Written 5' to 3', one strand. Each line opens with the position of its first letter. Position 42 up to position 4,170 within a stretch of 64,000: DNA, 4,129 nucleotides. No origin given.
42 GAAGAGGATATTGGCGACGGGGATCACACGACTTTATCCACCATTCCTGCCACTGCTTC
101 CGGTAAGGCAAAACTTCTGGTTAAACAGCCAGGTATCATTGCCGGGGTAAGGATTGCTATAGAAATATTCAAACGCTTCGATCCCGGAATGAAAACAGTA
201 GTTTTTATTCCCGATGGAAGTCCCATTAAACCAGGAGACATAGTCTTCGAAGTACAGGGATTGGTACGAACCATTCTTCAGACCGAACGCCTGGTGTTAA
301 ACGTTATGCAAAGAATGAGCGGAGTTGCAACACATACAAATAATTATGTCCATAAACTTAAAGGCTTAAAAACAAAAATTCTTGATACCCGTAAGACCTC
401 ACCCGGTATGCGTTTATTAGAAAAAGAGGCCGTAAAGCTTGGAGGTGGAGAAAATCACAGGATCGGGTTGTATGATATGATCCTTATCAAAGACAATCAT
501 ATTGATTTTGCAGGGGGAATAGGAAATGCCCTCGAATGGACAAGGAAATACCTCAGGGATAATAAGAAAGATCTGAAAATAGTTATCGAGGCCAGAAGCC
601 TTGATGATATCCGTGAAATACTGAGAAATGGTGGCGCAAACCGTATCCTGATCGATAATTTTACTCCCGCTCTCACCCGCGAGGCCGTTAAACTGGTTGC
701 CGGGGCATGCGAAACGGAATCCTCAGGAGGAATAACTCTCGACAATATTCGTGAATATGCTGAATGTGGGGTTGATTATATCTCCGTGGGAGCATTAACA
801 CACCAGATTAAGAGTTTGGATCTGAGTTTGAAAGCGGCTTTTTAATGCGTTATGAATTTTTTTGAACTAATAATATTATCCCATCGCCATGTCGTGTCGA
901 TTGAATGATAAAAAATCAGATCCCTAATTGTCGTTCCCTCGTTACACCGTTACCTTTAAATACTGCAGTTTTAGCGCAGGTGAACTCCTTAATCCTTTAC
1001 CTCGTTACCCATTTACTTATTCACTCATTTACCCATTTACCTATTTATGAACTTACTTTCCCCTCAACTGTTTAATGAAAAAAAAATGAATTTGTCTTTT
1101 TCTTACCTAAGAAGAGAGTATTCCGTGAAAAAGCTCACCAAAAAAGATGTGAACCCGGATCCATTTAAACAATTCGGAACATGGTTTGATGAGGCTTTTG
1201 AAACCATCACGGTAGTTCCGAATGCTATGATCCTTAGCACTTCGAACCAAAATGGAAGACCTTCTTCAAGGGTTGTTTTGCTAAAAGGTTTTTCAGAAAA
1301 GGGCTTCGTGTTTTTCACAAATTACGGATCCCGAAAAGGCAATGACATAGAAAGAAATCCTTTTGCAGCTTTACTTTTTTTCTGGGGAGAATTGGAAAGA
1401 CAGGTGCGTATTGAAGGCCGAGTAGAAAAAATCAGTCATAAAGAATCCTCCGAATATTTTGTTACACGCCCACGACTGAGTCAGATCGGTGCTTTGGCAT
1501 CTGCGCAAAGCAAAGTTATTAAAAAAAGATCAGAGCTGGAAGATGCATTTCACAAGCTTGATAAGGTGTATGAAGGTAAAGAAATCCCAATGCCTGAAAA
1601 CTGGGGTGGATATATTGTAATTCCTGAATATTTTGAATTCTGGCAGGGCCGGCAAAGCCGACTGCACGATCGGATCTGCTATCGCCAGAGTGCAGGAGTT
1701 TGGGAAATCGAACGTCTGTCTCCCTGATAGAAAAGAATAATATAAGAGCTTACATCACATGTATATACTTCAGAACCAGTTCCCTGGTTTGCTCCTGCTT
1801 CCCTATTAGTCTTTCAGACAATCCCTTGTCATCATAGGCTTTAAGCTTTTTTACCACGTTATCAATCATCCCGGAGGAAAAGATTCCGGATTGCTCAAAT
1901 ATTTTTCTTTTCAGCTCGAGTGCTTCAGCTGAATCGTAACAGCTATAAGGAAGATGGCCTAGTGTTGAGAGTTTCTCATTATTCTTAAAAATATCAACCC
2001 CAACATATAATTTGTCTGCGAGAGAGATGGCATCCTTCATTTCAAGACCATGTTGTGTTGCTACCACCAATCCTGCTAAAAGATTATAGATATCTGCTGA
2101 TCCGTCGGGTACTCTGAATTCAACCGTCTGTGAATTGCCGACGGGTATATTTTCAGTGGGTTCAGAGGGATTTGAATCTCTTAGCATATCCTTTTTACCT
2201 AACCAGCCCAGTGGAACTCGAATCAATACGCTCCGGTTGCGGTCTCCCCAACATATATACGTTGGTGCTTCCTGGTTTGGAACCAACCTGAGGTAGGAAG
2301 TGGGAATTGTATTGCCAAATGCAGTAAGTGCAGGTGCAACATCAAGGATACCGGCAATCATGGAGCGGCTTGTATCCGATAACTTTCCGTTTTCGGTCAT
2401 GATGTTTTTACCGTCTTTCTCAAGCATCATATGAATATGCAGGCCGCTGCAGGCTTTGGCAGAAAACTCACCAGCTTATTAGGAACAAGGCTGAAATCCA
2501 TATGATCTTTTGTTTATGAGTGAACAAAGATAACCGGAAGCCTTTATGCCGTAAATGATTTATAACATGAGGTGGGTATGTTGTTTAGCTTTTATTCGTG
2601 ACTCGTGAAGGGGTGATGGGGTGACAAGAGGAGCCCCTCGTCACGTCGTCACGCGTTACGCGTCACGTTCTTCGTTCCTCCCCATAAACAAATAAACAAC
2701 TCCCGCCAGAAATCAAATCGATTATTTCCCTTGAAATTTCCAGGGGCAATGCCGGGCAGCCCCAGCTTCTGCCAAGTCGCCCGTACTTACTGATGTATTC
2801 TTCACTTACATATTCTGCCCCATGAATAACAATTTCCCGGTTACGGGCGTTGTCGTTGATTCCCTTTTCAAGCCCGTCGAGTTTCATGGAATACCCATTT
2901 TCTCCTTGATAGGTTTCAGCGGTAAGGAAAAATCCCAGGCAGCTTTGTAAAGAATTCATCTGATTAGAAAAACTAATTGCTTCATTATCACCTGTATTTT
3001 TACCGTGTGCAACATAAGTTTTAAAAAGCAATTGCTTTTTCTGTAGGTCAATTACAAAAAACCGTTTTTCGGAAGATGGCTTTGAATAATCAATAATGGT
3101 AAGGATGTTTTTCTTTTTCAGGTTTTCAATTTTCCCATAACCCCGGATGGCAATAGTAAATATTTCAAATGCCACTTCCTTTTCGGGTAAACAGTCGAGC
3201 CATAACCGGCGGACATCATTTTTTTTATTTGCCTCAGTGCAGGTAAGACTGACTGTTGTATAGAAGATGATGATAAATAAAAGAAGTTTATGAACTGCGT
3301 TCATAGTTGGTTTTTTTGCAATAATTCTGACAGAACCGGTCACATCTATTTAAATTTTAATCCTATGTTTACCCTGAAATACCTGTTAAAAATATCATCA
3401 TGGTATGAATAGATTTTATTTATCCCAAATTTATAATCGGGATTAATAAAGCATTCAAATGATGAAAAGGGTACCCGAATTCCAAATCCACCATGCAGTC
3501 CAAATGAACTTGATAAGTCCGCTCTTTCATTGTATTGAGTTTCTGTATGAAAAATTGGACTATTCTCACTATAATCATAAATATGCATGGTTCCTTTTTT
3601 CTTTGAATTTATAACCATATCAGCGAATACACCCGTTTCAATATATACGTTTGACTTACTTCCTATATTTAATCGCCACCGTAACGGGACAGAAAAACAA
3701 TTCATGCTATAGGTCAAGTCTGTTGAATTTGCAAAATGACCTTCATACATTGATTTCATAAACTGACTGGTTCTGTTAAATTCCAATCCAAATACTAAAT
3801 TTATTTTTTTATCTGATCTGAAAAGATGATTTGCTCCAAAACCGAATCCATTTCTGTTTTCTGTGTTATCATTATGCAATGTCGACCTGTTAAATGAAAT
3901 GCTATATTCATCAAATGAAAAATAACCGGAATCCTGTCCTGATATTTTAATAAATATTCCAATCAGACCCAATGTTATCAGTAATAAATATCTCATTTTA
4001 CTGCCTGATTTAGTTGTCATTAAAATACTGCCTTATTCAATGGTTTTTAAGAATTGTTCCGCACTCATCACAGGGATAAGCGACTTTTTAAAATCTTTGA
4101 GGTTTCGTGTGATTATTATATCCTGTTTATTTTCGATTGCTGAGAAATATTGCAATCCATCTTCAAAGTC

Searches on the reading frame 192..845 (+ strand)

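Call 7: search_protein_families(library=pfam, proteins=[window:192-845:+], max_evalue=0.001)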
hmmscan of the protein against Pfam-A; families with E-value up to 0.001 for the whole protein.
window:192-845:+ (217 aa): 2 families
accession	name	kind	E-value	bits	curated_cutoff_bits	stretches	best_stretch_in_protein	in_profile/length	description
PF01729.25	QRPTase_C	-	2.7e-53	180.6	23.1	1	45-214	1-169/169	Quinolinate phosphoribosyl transferase, C-terminal domain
PF02749.22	QRPTase_N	-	2.5e-09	37.6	27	1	4-43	43-82/82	Quinolinate phosphoribosyl transferase, N-terminal domain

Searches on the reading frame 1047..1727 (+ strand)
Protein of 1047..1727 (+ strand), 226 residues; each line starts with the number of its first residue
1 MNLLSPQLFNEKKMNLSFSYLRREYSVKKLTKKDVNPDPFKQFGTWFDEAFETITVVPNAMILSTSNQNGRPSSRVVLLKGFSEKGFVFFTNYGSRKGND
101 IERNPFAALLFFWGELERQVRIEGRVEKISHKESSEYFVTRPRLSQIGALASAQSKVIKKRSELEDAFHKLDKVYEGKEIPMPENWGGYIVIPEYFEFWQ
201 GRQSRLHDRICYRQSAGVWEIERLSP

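Call 7: search_protein_families(library=pfam, proteins=[window:1047-1727:+], max_evalue=0.001)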
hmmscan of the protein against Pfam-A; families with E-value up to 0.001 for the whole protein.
window:1047-1727:+ (226 aa): 3 families
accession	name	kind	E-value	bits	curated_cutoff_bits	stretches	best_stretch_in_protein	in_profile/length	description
PF01243.27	PNPOx_N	-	4.7e-27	95.2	28.1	1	48-173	2-118/120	Pyridoxamine 5'-phosphate oxidase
PF10590.14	PNP_phzG_C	-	6.2e-21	74.5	27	1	186-226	1-42/42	Pyridoxine 5'-phosphate oxidase C-terminal dimerisation region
PF12766.13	Pyridox_oxase_2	-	1.9e-06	28.8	26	1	59-127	22-97/100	Pyridoxamine 5'-phosphate oxidase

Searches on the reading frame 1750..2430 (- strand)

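Call 7: search_protein_families(library=pfam, proteins=[window:1750-2430:-], max_evalue=0.001)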
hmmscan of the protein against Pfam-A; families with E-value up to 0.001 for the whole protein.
window:1750-2430:- (226 aa): 1 family
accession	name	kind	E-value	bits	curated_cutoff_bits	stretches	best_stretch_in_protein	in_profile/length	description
PF00120.29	Gln-synt_C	-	2.8e-29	102.7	24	1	3-193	156-322/344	Glutamine synthetase, catalytic domain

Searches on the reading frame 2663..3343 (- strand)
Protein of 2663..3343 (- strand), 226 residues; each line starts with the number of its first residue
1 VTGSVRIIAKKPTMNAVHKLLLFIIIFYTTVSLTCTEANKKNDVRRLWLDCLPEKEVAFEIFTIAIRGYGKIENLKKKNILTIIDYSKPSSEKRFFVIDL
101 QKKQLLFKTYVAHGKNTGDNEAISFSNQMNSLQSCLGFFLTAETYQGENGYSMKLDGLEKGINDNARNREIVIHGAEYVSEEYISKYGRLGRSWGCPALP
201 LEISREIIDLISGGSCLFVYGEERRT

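Call 7: search_protein_families(library=pfam, proteins=[window:2663-3343:-], max_evalue=0.001)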
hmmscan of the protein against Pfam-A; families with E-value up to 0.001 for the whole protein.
window:2663-3343:- (226 aa): 1 family
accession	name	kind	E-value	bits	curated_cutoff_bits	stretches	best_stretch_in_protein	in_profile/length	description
PF13645.11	YkuD_2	-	2.2e-71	239.2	27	1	55-220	3-169/169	L,D-transpeptidase catalytic domain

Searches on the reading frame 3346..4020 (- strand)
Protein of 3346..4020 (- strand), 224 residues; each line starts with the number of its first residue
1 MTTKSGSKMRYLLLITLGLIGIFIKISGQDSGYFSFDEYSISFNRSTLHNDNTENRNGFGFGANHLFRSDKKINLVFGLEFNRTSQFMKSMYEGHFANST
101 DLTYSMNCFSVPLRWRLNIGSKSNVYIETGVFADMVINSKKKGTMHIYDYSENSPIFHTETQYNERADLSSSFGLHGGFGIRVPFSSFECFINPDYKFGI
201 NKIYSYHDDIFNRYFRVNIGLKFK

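Call 7: search_protein_families(library=pfam, proteins=[window:3346-4020:-], max_evalue=0.001)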
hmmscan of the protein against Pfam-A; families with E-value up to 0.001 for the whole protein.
window:3346-4020:- (224 aa): 1 family
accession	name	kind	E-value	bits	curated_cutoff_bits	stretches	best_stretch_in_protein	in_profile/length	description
PF13505.12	OMP_b-brl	-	0.00023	21.8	28.7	1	43-223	28-175/175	Outer membrane protein beta-barrel domain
